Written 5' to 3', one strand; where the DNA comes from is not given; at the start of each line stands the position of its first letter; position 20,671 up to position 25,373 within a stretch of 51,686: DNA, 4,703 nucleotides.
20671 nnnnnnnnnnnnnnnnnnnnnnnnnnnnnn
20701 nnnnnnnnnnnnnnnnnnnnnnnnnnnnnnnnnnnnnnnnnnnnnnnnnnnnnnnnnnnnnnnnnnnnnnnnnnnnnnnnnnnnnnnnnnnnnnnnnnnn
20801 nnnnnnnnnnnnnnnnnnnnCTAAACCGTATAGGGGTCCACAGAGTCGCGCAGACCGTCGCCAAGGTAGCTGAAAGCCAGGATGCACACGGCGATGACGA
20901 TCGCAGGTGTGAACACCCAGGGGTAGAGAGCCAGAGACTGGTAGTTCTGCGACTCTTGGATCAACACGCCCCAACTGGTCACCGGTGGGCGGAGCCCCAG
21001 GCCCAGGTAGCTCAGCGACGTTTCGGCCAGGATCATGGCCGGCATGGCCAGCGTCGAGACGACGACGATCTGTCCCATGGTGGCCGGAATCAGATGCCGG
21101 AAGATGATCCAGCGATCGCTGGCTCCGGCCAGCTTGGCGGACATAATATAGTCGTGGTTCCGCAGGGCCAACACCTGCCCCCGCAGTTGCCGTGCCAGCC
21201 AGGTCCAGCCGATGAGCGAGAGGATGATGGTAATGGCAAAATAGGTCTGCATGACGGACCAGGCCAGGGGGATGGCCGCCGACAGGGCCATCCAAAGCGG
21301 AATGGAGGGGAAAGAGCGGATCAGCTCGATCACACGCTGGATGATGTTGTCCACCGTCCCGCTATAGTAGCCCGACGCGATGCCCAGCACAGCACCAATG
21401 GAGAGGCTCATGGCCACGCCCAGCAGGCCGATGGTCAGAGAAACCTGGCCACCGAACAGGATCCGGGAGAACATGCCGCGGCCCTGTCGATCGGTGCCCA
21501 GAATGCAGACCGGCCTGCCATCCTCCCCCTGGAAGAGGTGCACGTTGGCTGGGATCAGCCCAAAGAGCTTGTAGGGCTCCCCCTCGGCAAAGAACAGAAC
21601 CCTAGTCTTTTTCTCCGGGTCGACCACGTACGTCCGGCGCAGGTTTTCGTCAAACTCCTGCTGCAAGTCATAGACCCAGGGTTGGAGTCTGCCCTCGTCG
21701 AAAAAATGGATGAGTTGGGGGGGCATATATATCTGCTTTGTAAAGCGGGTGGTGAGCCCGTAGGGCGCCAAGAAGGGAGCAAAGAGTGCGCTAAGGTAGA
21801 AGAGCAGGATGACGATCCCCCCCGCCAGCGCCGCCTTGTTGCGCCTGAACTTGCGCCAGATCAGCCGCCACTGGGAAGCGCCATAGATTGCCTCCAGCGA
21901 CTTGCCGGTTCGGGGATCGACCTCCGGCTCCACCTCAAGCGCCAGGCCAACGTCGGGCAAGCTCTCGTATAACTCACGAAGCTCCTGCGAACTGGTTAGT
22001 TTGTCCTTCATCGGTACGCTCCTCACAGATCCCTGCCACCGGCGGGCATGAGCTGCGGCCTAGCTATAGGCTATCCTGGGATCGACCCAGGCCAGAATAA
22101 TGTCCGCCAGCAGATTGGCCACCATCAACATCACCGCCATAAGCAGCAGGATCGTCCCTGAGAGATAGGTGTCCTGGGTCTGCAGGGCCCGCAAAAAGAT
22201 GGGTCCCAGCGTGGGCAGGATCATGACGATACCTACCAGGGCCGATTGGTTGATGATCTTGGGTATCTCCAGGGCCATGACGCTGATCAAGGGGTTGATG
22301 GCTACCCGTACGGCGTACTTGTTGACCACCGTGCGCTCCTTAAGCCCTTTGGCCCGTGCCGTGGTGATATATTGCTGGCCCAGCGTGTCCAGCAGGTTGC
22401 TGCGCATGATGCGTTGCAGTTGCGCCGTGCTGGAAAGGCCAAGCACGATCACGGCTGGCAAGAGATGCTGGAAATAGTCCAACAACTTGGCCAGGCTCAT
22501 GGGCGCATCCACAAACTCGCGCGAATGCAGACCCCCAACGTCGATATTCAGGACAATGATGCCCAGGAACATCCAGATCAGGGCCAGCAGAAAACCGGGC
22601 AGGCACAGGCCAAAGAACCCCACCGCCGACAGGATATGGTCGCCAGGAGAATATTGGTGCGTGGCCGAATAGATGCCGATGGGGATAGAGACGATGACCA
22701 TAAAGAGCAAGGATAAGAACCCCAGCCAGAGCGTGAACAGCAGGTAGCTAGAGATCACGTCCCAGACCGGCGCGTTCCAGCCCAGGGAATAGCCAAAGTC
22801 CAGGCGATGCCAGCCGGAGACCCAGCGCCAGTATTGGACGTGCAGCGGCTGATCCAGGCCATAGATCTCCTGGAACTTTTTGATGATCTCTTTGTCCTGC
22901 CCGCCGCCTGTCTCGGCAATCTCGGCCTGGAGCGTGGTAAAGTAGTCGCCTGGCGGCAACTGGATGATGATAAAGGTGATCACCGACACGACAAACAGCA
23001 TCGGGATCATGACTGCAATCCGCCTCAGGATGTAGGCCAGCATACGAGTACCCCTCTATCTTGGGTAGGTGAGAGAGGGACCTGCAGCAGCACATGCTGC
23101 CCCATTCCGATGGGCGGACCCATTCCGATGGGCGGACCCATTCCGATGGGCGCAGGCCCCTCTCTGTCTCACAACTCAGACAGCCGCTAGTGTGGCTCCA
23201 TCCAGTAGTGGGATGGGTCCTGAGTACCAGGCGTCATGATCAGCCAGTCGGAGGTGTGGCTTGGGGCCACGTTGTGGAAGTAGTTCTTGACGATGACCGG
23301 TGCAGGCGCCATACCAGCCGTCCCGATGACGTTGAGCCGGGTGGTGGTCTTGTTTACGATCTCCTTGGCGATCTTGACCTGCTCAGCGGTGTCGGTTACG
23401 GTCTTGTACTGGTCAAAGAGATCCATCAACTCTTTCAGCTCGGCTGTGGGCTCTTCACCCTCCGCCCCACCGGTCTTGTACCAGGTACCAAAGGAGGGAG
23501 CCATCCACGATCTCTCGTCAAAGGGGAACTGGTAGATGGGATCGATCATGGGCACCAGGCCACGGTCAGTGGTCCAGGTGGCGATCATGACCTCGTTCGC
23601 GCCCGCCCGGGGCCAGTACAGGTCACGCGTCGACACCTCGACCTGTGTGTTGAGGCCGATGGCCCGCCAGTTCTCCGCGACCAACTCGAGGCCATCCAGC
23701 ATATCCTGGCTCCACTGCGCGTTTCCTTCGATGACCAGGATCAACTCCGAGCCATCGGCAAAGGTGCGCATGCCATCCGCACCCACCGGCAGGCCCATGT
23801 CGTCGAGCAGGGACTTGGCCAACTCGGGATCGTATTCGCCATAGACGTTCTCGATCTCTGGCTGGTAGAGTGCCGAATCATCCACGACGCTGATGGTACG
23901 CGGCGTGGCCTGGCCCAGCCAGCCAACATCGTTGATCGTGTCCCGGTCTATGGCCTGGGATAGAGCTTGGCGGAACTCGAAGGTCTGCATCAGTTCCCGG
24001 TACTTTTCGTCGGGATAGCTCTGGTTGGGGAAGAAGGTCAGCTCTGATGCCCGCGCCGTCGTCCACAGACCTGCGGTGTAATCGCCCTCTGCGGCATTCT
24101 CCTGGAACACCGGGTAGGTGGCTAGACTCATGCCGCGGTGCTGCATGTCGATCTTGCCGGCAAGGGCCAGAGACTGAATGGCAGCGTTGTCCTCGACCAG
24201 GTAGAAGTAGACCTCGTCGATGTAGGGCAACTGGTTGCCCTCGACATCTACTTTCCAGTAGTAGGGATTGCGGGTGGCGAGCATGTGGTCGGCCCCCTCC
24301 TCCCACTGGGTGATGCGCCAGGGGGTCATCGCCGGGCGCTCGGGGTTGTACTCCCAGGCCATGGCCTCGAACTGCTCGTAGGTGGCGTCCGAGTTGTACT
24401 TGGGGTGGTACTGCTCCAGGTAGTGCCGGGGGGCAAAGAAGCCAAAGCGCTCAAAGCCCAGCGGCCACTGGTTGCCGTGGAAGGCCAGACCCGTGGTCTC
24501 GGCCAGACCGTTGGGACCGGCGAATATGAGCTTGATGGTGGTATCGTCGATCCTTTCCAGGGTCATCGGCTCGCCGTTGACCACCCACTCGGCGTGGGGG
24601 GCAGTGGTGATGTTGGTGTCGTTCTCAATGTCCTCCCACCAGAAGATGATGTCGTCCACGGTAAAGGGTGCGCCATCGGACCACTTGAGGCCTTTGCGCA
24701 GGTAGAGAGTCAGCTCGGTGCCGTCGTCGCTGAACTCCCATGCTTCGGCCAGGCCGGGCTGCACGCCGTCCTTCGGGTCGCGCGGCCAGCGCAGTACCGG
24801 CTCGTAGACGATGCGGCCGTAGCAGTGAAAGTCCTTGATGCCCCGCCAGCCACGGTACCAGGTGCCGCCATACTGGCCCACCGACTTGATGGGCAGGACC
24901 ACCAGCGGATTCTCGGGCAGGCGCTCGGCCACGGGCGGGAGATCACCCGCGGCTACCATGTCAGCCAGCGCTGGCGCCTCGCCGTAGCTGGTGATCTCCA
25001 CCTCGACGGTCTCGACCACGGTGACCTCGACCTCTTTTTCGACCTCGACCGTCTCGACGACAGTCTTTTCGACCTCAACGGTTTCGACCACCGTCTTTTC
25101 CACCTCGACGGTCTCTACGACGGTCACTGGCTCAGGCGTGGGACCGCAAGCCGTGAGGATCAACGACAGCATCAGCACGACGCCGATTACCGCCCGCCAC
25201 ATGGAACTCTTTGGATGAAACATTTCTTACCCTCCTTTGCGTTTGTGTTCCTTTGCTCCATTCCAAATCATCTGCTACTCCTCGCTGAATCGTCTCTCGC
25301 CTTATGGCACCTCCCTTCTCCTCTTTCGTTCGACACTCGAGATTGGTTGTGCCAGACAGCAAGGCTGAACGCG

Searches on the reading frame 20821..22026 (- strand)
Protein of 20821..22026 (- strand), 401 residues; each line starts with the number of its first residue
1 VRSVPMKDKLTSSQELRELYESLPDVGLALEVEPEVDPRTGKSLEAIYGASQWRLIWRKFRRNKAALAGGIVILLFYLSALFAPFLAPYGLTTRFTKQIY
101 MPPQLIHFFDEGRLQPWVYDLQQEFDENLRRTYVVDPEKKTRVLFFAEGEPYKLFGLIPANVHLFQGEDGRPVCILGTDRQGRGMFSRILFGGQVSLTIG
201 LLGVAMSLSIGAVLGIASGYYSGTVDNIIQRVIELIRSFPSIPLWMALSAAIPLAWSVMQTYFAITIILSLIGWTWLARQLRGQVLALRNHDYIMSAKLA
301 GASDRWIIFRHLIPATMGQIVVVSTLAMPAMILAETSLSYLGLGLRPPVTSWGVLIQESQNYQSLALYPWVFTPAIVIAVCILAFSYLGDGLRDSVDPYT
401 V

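Call 61: search_protein_families(library=pfam, proteins=[window:20821-22026:-], max_evalue=0.00001)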
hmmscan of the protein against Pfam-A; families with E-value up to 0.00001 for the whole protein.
window:20821-22026:- (401 aa): 2 families
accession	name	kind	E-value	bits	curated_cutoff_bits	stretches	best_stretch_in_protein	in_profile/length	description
PF00528.27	BPD_transp_1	-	2.7e-27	96.1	26.4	1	211-398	1-180/184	Binding-protein-dependent transport system inner membrane component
PF12911.12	OppC_N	-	1.2e-18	67.2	23.9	1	51-103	1-53/53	N-terminal TM domain of oligopeptide transport permease C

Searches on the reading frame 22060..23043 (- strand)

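Call 62: search_protein_families(library=pfam, proteins=[window:22060-23043:-], max_evalue=0.00001)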
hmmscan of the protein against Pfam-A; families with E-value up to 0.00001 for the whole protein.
window:22060-23043:- (327 aa): 2 families
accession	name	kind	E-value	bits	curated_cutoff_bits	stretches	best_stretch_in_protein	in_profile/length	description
PF00528.27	BPD_transp_1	-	3.5e-28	99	26.4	1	120-325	2-183/184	Binding-protein-dependent transport system inner membrane component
PF19300.4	BPD_transp_1_N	-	1.5e-09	38.5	23.8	1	1-77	1-71/114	Binding-prot-dependent transport system membrane comp, N-term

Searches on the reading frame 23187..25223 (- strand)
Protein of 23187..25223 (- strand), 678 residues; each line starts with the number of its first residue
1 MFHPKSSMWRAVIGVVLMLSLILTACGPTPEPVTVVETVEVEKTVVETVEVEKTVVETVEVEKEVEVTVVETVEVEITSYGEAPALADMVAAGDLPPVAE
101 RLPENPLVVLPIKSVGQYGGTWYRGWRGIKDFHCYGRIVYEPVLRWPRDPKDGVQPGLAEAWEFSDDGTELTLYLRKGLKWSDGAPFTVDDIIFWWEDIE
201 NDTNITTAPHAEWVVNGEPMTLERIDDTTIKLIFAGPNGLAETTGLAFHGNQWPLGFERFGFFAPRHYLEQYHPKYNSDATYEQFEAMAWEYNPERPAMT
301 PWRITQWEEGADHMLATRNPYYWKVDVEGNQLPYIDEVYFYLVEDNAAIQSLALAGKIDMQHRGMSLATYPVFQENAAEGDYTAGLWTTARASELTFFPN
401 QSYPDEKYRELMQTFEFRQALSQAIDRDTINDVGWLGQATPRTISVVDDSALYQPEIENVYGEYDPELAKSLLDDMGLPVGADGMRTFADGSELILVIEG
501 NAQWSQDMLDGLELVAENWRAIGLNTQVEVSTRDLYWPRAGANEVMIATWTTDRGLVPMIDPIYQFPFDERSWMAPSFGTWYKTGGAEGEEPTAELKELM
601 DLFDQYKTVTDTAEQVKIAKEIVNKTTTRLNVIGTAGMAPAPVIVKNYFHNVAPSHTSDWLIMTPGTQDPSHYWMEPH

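Call 62: search_protein_families(library=pfam, proteins=[window:23187-25223:-], max_evalue=0.00001)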
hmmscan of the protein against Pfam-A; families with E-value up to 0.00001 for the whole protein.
window:23187-25223:- (678 aa): 1 family
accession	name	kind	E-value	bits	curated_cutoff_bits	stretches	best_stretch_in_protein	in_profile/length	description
PF00496.27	SBP_bac_5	-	1.3e-56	192.7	32.4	1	154-553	2-349/368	Bacterial extracellular solute-binding proteins, family 5 Middle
